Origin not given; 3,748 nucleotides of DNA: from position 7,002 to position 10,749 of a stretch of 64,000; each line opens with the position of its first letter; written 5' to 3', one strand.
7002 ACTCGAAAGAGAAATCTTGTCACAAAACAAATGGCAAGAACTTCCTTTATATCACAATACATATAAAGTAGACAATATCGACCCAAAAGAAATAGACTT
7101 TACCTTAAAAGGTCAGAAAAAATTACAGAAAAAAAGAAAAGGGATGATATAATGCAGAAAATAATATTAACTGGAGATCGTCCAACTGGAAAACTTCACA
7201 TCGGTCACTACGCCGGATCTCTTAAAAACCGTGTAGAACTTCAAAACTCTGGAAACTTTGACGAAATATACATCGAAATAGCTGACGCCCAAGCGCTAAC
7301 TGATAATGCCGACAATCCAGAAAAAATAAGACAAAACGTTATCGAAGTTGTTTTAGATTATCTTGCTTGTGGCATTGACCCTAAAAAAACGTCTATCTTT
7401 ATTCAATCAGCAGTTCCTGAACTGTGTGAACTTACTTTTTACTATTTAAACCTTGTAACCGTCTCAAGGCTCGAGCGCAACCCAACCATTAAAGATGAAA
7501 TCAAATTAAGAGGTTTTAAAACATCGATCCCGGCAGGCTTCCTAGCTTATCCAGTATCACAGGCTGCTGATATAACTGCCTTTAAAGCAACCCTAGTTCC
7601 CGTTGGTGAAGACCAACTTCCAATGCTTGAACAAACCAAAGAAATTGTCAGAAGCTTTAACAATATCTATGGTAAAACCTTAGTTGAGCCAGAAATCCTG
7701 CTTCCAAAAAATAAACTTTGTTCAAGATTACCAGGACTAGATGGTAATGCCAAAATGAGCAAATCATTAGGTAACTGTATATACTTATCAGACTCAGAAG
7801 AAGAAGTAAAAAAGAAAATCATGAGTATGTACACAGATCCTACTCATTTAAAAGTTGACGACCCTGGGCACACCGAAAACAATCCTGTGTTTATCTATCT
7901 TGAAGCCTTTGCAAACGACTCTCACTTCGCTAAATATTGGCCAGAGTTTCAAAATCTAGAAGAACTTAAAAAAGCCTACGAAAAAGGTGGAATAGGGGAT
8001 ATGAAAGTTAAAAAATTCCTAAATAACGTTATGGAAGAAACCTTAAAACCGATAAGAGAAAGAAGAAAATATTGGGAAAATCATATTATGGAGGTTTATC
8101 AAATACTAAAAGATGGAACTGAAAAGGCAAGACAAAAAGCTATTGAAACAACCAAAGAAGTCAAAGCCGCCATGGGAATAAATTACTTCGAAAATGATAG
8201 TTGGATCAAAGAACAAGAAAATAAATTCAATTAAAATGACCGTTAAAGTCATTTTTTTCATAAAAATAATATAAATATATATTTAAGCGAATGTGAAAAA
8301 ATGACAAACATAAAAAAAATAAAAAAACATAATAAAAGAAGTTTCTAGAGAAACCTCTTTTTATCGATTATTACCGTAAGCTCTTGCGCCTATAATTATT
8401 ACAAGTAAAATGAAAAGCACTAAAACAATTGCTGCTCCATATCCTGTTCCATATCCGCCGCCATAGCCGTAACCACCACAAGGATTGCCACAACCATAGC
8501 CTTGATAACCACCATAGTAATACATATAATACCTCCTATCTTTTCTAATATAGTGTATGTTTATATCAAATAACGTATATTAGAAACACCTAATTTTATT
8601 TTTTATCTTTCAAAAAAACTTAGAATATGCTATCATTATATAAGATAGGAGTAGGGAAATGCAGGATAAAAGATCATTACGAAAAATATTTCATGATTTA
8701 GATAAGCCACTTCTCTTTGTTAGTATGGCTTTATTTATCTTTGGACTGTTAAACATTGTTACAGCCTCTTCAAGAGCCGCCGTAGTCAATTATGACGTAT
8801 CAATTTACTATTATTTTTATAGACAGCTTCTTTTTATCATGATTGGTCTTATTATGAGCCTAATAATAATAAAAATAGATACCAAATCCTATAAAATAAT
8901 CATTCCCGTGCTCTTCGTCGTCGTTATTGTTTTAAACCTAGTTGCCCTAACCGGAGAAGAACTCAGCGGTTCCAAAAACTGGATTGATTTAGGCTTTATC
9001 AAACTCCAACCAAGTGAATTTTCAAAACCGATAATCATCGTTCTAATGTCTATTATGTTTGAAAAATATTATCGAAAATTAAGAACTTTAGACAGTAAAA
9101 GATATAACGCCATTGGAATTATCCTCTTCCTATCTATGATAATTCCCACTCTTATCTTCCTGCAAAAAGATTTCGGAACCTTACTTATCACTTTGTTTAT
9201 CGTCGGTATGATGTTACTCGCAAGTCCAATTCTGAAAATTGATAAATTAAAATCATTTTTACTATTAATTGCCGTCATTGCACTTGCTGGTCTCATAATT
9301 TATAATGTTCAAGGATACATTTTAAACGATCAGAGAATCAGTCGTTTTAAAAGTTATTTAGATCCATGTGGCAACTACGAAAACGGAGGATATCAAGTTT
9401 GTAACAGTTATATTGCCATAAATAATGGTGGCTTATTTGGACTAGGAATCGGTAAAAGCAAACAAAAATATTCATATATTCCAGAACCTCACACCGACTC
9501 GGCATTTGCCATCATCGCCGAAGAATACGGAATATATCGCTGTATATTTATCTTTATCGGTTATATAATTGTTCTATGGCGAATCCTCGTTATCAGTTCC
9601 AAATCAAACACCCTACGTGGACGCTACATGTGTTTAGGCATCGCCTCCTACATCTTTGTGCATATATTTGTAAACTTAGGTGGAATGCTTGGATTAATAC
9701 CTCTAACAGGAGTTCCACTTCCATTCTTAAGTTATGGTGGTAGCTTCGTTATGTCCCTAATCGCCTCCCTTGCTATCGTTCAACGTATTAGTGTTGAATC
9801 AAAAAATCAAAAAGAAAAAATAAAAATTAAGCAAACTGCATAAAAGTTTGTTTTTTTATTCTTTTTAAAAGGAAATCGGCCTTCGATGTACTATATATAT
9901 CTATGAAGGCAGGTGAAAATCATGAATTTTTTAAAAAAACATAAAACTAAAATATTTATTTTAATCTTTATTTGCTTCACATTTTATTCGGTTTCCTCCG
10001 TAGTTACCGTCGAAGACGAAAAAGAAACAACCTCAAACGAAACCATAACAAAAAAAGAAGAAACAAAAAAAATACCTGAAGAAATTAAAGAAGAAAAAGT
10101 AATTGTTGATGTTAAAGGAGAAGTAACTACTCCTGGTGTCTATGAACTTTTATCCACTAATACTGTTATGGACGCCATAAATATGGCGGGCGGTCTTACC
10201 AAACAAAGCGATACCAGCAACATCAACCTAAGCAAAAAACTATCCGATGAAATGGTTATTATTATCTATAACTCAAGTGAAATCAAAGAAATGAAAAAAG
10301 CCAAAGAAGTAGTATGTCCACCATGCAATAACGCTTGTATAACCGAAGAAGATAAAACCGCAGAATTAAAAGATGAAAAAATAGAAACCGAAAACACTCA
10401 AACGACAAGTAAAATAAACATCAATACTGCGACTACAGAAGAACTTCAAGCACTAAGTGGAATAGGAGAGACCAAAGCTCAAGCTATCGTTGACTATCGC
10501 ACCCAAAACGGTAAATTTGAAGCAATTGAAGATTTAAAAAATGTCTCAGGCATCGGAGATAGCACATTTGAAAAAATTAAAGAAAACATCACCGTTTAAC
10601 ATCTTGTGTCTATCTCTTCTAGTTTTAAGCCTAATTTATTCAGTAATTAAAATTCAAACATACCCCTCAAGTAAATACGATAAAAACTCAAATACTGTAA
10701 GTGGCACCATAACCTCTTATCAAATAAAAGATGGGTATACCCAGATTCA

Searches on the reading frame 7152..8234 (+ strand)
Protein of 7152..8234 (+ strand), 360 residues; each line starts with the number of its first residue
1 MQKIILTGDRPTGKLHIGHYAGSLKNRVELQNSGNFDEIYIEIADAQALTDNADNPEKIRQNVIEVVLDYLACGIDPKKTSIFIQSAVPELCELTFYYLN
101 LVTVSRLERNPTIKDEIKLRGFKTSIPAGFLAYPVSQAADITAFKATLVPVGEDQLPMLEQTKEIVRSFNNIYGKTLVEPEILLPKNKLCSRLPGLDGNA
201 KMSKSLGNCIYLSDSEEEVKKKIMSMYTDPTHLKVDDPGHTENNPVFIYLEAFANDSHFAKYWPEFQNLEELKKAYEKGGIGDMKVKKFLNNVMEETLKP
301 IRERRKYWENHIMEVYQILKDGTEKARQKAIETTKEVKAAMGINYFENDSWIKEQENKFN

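Call 32: search_protein_families(library=pfam, proteins=[window:7152-8234:+], max_evalue=0.0001)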
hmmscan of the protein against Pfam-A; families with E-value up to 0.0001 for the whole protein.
window:7152-8234:+ (360 aa): 1 family
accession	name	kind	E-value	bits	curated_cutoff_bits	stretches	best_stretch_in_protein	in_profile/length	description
PF00579.31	tRNA-synt_1b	-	2.3e-57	195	21.1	1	4-298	7-291/292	tRNA synthetases class I (W and Y)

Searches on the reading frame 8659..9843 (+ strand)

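Call 32: search_protein_families(library=pfam, proteins=[window:8659-9843:+], max_evalue=0.0001)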
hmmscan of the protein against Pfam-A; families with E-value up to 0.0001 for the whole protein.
window:8659-9843:+ (394 aa): 1 family
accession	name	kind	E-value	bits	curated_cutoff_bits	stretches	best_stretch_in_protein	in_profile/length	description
PF01098.24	FTSW_RODA_SPOVE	-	3.9e-83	279.8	26.4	1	19-382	5-355/356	Cell cycle protein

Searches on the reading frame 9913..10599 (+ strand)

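Call 32: search_protein_families(library=pfam, proteins=[window:9913-10599:+], max_evalue=0.0001)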
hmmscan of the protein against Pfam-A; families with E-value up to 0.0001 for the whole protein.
window:9913-10599:+ (228 aa): 7 families
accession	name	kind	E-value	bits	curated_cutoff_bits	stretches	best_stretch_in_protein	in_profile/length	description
PF12836.13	HHH_3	-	1.1e-24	86.7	27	1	166-227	4-65/65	Helix-hairpin-helix motif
PF10531.15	SLBB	-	2.5e-14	53.3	27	1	64-116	1-52/55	SLBB domain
PF00633.29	HHH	-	1.7e-13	50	24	1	168-195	3-30/30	Helix-hairpin-helix motif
PF22461.2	SLBB_2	-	5.3e-08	33.3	27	1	65-114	3-54/79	SLBB domain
PF03934.19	T2SSK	-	4.8e-07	30.5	24.2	1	168-228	1-62/63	Type II secretion system (T2SS), protein K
PF14520.12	HHH_5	-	5.7e-06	27.2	27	0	172-194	31-53/57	Helix-hairpin-helix domain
PF12826.13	HHH_2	-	4.5e-05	24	27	0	169-199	28-58/64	Helix-hairpin-helix motif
